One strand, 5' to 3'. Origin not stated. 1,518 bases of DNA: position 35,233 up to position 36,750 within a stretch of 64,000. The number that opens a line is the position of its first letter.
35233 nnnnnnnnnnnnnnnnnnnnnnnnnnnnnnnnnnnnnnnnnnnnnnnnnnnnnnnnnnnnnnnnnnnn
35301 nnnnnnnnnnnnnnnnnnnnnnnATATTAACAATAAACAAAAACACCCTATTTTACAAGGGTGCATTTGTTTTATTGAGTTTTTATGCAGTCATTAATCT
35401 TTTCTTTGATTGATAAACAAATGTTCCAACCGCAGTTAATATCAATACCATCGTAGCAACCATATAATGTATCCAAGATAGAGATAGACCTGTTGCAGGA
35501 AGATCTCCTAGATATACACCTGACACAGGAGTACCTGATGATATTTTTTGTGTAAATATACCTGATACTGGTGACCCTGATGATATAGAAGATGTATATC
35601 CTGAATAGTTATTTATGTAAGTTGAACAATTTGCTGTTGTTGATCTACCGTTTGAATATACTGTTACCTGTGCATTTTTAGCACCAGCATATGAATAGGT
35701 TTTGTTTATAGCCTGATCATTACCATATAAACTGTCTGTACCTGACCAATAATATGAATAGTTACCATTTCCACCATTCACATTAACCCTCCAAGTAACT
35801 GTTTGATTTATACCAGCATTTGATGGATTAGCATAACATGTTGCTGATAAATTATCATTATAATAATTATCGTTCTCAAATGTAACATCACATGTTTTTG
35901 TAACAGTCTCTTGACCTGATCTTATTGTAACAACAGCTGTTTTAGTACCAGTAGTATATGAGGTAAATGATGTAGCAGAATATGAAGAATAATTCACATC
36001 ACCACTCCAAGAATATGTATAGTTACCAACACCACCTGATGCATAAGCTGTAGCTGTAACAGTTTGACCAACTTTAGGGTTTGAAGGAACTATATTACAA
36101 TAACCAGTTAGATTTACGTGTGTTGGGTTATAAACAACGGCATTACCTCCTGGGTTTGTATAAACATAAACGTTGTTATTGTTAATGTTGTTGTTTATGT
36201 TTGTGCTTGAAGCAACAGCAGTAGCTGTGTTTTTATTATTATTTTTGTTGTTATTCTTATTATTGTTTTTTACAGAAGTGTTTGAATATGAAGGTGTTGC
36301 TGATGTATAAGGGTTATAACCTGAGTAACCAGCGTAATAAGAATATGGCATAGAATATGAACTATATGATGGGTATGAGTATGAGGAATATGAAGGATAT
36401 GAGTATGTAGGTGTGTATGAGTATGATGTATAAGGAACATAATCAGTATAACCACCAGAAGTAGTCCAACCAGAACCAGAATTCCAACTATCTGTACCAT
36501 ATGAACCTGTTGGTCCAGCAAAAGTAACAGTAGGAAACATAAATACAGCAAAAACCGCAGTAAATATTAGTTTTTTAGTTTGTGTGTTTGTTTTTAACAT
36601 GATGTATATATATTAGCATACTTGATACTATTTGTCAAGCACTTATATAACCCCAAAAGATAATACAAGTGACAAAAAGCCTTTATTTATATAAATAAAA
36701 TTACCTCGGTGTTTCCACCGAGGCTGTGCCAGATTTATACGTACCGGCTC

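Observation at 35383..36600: LPATG-anchored surface protein with Tyr/Ser-rich and (NNNK)n repeats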

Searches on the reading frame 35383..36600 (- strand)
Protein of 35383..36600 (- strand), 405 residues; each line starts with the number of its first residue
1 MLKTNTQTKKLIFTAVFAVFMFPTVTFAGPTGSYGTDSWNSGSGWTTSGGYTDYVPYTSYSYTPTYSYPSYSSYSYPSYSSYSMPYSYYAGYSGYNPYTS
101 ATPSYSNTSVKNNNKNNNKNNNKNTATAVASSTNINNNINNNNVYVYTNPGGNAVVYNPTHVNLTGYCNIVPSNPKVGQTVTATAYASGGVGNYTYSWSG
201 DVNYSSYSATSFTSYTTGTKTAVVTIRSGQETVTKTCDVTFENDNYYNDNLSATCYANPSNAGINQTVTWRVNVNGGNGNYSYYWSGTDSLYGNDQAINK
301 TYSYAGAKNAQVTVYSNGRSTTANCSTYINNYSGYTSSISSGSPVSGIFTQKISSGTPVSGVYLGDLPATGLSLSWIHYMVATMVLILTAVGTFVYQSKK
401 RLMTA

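Call 3: search_protein_families(library=pfam, proteins=[window:35383-36600:-], max_evalue=1)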
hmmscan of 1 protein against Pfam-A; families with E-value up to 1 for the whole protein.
window:35383-36600:- (405 aa): 0 families

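Call 4: search_protein_families(library=ncbifam, proteins=[window:35383-36600:-], max_evalue=1)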
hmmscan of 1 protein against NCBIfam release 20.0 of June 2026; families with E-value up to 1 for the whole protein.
window:35383-36600:- (405 aa): 0 families

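Call 10: find_homologous_proteins(query=window:35383-36600:-, max_evalue=0.001)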
Query window:35383-36600:- (405 aa): 170 proteins with E <= 0.001 among 8000 candidates; the best 120 are listed.
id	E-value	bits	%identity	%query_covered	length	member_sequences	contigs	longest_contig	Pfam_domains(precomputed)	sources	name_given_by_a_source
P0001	1.1e-162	560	80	64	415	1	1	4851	-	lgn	-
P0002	1.4e-153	530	77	63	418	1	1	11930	-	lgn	-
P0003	3.6e-151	522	75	63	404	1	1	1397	-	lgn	-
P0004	8.3e-148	511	75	64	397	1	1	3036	-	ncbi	-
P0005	1.3e-131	458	55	100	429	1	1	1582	-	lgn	-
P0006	1.0e-120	422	61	63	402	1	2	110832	-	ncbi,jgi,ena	jgi:hypothetical protein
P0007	1.8e-116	408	55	100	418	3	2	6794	-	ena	-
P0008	2.7e-116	407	64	63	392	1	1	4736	-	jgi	jgi:hypothetical protein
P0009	2.8e-116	407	55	100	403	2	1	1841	-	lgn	-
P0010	6.9e-115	403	64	63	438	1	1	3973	-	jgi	jgi:hypothetical protein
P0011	2.4e-114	401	55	100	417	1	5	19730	-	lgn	-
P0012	1.2e-111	392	52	100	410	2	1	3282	-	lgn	-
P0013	1.2e-111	392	63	63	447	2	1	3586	-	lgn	-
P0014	4.1e-111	390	49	100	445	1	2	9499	-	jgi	jgi:hypothetical protein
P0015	1.6e-110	388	63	64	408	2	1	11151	-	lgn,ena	-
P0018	3.0e-106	374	52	100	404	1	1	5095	PF18911.7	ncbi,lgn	-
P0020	6.5e-101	357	45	41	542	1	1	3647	PF00801.27,PF18911.7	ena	-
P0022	1.2e-94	336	57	62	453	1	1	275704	-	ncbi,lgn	ncbi:MAG: hypothetical protein V4686_01985 [Patescibacteria group bacterium]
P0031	1.1e-84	303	46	100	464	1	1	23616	-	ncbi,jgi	ncbi:MAG: hypothetical protein RJB39_471 [Candidatus Parcubacteria bacterium]|jgi:hypothetical prote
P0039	2.1e-80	289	43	100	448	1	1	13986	PF18911.7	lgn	-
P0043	3.7e-79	285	44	37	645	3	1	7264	PF18911.7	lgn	-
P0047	4.5e-77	278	53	64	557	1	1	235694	-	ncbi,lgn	ncbi:MAG: hypothetical protein V4576_03400 [Patescibacteria group bacterium]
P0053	5.8e-73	265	43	100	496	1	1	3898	PF18911.7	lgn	-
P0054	1.2e-71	260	45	41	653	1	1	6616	PF18911.7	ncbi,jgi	jgi:hypothetical protein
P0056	2.9e-68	249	40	40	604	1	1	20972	PF18911.7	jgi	jgi:hypothetical protein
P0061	3.2e-64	236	37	61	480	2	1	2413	PF00801.27,PF13573.13,PF18911.7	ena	-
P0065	3.5e-58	216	43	40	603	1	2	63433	PF18911.7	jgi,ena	-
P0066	6.9e-57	212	41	37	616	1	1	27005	PF00801.27,PF18911.7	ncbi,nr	ncbi:hypothetical protein EPO17_03395 [Patescibacteria group bacterium]|nr:MAG: hypothetical protein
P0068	2.2e-55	207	47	40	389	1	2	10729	PF18911.7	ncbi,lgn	-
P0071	2.0e-54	204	37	59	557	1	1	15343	PF18911.7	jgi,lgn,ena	-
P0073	7.1e-54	202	42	60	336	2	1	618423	-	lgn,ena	-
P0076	5.3e-53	199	38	57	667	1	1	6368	PF18911.7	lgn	-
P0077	1.8e-51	194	46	59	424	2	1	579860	-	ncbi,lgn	-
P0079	1.9e-50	191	40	60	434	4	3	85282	PF13573.13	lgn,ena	-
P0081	4.9e-50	189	38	61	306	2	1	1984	PF00801.27,PF18911.7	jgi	jgi:hypothetical protein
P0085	3.3e-49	186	38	42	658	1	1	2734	PF18911.7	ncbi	-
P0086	4.3e-49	186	36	61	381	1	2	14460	PF18911.7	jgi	-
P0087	4.6e-49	186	40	85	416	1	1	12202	PF18911.7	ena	-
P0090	1.9e-48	184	41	64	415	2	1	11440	PF18911.7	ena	-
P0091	2.5e-48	184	37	45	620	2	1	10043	PF13573.13,PF18911.7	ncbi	-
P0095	2.8e-46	177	43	59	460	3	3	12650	PF18911.7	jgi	jgi:hypothetical protein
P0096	7.5e-46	175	34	61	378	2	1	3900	PF18911.7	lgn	-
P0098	4.2e-45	173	45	60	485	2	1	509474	-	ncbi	ncbi:MAG: hypothetical protein RL094_307 [Candidatus Parcubacteria bacterium]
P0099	4.5e-45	173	35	59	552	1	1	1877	PF18911.7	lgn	-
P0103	5.1e-44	169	42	59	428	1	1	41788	PF18911.7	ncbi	-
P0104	1.2e-43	168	39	98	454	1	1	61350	PF18911.7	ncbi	-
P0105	1.7e-43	168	38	100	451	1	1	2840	PF18911.7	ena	-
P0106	9.0e-43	165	35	41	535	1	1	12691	PF13573.13,PF18911.7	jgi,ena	-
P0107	1.8e-41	161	42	63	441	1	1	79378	PF00801.27,PF18911.7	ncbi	-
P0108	2.1e-41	161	41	66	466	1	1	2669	PF18911.7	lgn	-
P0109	3.3e-40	157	41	60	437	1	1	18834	PF18911.7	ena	-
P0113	4.0e-39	153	38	42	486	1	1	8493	PF18911.7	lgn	-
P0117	1.6e-37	148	45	60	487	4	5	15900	PF00801.27,PF18911.7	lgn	-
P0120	4.5e-37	146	34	62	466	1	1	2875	PF18911.7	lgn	-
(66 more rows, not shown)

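Call 14: find_encoding_contigs(protein=window:35383-36600:-, flank=10000, max_places=4)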
Protein window:35383-36600:- (405 aa): no gene with exactly this product is on record in the collection.

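Call 15: find_encoding_contigs(protein=P0006, flank=10000, max_places=2)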
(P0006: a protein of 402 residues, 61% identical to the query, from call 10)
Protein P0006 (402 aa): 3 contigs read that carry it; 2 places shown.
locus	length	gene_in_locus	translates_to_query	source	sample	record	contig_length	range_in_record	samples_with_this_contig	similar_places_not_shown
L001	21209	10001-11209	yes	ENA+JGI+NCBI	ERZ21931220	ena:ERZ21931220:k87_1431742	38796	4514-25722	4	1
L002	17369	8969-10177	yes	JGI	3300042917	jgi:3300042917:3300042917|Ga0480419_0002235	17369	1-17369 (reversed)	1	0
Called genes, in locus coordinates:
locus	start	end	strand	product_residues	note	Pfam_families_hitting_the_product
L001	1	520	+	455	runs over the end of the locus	PF11638:DnaA_N, PF00308:Bac_DnaA, PF01695:IstB_IS21, PF13173:AAA_14 (weak), PF00004:AAA, PF08299:Bac_DnaA_C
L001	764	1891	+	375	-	PF00712:DNA_pol3_beta, PF02767:DNA_pol3_beta_2, PF02768:DNA_pol3_beta_3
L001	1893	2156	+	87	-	-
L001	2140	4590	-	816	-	PF00912:Transgly, PF00905:Transpeptidase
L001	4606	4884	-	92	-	-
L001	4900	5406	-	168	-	PF02075:RuvC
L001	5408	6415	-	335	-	PF06068:TIP49 (faint), PF05496:RuvB_N, PF00004:AAA, PF07728:AAA_5, PF17864:AAA_lid_4, PF05491:WHD_RuvB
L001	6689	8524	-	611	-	PF20720:nSTAND3 (faint), PF05157:MshEN (weak), PF00437:T2SSE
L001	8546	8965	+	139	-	-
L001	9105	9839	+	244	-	-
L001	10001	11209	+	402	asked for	-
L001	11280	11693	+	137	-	PF02367:TsaE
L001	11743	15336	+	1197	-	-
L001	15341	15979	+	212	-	-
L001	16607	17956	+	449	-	PF00675:Peptidase_M16, PF05193:Peptidase_M16_C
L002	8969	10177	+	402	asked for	-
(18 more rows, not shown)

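Call 16: find_encoding_contigs(protein=P0022, flank=10000, max_places=2)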
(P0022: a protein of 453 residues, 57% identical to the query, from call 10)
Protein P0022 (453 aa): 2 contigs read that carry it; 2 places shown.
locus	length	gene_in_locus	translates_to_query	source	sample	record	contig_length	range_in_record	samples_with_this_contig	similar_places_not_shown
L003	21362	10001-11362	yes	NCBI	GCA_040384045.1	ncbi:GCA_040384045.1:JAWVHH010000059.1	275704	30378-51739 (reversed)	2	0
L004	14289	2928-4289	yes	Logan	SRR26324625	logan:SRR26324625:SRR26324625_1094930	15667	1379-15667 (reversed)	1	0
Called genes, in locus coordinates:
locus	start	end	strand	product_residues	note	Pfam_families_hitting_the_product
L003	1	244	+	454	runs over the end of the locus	PF11638:DnaA_N, PF13401:AAA_22 (faint), PF00308:Bac_DnaA, PF00004:AAA (faint), PF01695:IstB_IS21, PF13173:AAA_14 (weak), PF08299:Bac_DnaA_C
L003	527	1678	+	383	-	PF00712:DNA_pol3_beta (faint), PF02767:DNA_pol3_beta_2, PF02768:DNA_pol3_beta_3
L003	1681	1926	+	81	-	-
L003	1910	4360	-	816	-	PF00912:Transgly, PF00905:Transpeptidase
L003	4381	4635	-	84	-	-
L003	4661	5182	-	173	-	PF02075:RuvC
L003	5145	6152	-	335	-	PF06068:TIP49 (faint), PF01078:Mg_chelatase (faint), PF05496:RuvB_N, PF00004:AAA, PF07728:AAA_5, PF17864:AAA_lid_4, PF05491:WHD_RuvB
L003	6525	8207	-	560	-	PF05157:MshEN, PF00437:T2SSE, PF20720:nSTAND3 (weak)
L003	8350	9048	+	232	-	-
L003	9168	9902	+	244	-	PF03734:YkuD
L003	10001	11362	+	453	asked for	-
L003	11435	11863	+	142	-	PF02367:TsaE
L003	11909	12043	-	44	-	-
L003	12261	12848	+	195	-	-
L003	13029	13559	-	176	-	-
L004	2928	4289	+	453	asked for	-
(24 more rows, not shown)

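Call 27: find_related_loci(query=A3, collection=genome_contigs, flank=10000)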
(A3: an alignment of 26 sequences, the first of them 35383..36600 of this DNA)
Query A3 (405 aa) in genome_contigs; peptide patterns used: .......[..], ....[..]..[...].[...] (x = any residue, [..] = any of these).
43 stretches matched a pattern; 17 encode a relative of the query (tblastn E <= 1e-3); 17 distinct loci.
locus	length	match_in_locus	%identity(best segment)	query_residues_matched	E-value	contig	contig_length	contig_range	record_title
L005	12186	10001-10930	100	96-405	4e-167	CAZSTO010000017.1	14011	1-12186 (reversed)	MAG TPA_asm: uncultured Candidatus Saccharibacteria bacterium isolate SRP135725_co1_69 genome assembly, contig: NODE_585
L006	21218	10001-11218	52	1-403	1e-101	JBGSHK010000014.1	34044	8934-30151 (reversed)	MAG: Candidatus Paceibacteria bacterium isolate JTS-AC102 k141_594475, whole genome shotgun sequence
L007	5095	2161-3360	52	1-403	2e-98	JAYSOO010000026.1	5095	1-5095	MAG: Candidatus Parcubacteria bacterium isolate GFS_112 GFS_112_25, whole genome shotgun sequence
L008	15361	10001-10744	61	150-403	3e-87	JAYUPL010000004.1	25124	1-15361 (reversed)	MAG: Candidatus Parcubacteria bacterium isolate GL106_UP_metabinner_5 GL106_UP_metabinner_5_3, whole genome shotgun sequ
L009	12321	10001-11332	46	1-403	3e-83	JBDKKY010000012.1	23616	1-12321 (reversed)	MAG: Candidatus Parcubacteria bacterium isolate hopbrook_2019_sw_WHONDRS-S19S_0012_A_bin.8 scaffold_0000063, whole genom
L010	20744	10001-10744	57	150-402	1e-82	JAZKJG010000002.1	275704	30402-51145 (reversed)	MAG: Patescibacteria group bacterium isolate ADI_DC_SW_02_SPN_11032020-bin093_1 DCSW02SPN_B093_1_000000000002, whole gen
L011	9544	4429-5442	60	1-404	8e-59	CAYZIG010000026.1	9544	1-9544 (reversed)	MAG TPA_asm: uncultured Candidatus Saccharibacteria bacterium isolate SRP220891_co5_90 genome assembly, contig: NODE_564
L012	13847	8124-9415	41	1-403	4e-66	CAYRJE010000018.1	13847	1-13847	MAG TPA_asm: uncultured Candidatus Saccharibacteria bacterium isolate SRP285395_co2_367 genome assembly, contig: NODE_68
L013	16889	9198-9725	65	145-404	5e-44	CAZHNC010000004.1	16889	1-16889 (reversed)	MAG TPA_asm: uncultured Candidatus Saccharibacteria bacterium isolate SRP220891_co5_60 genome assembly, contig: NODE_217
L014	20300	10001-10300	69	146-245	7e-35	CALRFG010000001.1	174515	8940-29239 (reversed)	MAG: Candidatus Nomurabacteria bacterium isolate ZE-17mar17-71 genome assembly, contig: ZE-13mar17-C24, whole genome sho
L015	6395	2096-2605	60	144-403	1e-34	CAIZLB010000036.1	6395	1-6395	uncultured bacterium isolate Loc080925-6m_bin-0369 genome assembly, contig: bin-0369:36/57, whole genome shotgun sequenc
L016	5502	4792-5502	47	1-218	3e-34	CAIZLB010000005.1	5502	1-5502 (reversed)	uncultured bacterium isolate Loc080925-6m_bin-0369 genome assembly, contig: bin-0369:05/57, whole genome shotgun sequenc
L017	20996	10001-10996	44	1-405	2e-31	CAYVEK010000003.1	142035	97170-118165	MAG TPA_asm: uncultured Candidatus Saccharibacteria bacterium isolate SRP257259_co1_237 genome assembly, contig: NODE_90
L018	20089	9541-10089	63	150-403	2e-30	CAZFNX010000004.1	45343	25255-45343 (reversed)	MAG TPA_asm: uncultured Candidatus Saccharibacteria bacterium isolate SRP135725_co1_644 genome assembly, contig: NODE_68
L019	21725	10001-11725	40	155-402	4e-28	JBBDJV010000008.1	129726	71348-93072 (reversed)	MAG: Candidatus Paceibacterota bacterium isolate LejiaA_42_15 Lejia_A_233_length_129726_cov_9, whole genome shotgun sequ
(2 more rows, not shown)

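Call 36: predict_structure(alignment_id=A3)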
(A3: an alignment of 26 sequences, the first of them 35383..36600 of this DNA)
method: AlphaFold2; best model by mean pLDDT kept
length: 405 residues; sequences in the alignment: 26
mean_pLDDT: 62.9   pTM: 0.31
mean pLDDT of the five models: 62.9, 60.7, 60.6, 59.9, 57.7
residues with pLDDT >= 90: 106; 70-90: 74; 50-70: 45; < 50: 180
segments of 3 or more residues with pLDDT < 50: 1-4, 23-138, 140-152, 246-248, 334-373
pLDDT, mean of each block of 10 residues (from residue 1): 49 63 45 36 34 34 36 37 36 34 32 35 31 42 43 52 89 87 92 91 89 89 92 92 62 89 91 84 94 95 93 88 91 48 39 40 42 59 76 70 51
secondary structure, 60 per line:
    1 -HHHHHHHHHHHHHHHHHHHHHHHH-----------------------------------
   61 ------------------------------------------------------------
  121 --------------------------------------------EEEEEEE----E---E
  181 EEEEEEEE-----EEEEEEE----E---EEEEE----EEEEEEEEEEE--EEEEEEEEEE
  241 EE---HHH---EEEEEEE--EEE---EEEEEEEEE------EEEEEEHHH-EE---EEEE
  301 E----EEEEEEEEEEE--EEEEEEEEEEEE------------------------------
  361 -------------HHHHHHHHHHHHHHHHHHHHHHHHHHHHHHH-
elements in order: H2-25 E165-171 E180-188 E194-200 E209-213 E218-228 E231-242 E252-258 E261-263 E267-275 E282-287 E297-301 E306-316 E319-330 H374-404

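Call 39: fold_search(model_id=the predicted structure, library=pdb)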
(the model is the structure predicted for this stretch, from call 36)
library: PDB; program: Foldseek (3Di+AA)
matches with E <= 10: 1683; with E <= 0.001: 227
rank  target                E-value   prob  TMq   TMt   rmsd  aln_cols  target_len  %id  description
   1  6fg9_A                1.1e-08  1.00  0.19  0.09  13.2       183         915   15  Mouse SORCS2 ectodomain (sortilin related VPS10 domain containing receptor 2) (released 2018-08-01)
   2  6fg9_B                3.8e-08  1.00  0.19  0.09  13.3       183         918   15  Mouse SORCS2 ectodomain (sortilin related VPS10 domain containing receptor 2) (released 2018-08-01)
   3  6ffy_A                1.2e-07  1.00  0.18  0.09  13.6       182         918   14  Structure of the mouse SorCS2-NGF complex (released 2018-08-01)
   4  7biz_A                2.1e-07  1.00  0.18  0.15  17.0       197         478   14  Structure of a B12 binding lipoprotein from Bacteroides thetaiotaomicron (released 2022-03-02)
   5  3pdd                  7.1e-07  1.00  0.17  0.34  13.4       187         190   10  Structures of Clostridium thermocellum CbhA fibronectin(III)-like modules (released 2011-11-23)
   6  9flw_A                1.8e-06  1.00  0.18  0.15  10.8       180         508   14  CryoEM structure of the fragment-6 (3571-4078) in the grappling hook protein A (GhpA) in the bacterium Aureispira sp.  (released 2024-10-16)
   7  2v5s_B                2.5e-06  1.00  0.16  0.17  12.3       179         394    9  Structural basis for Dscam isoform specificity (released 2007-09-11)
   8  4x8x_A                3.1e-06  1.00  0.17  0.17  12.3       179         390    7  Crystal structure of Dscam1 isoform 1.9, N-terminal four Ig domains (released 2015-12-16)
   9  8k7t_A                3.2e-06  1.00  0.17  0.30  23.0       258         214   12  Mouse Fc epsilon RI in complex with mIgE Fc (released 2024-07-17)
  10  4x9f_A                4.7e-06  1.00  0.17  0.17  12.6       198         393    7  Crystal structure of Dscam1 isoform 6.9, N-terminal four Ig domains (released 2015-12-16)
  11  7biz_B                5.9e-06  1.00  0.17  0.15  17.6       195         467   15  Structure of a B12 binding lipoprotein from Bacteroides thetaiotaomicron (released 2022-03-02)
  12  1l9m_B                5.9e-06  1.00  0.17  0.10  12.9       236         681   12  Three-dimensional structure of the human transglutaminase 3 enzyme: binding of calcium ions change structure for activ (released 2002-05-29)
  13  8y81_A                5.9e-06  1.00  0.16  0.28  24.1       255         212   12  Structure of the ige-fc bound to its high affinity receptor fc(epsilon)ri (released 2024-07-10)
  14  8s80_F                1.1e-05  1.00  0.16  0.27  17.1       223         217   11  Domains 4 and 5 of Sap S-layer protein from Bacillus anthracis (released 2024-11-20)
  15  8s80_A                1.2e-05  1.00  0.15  0.25  16.8       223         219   11  Domains 4 and 5 of Sap S-layer protein from Bacillus anthracis (released 2024-11-20)
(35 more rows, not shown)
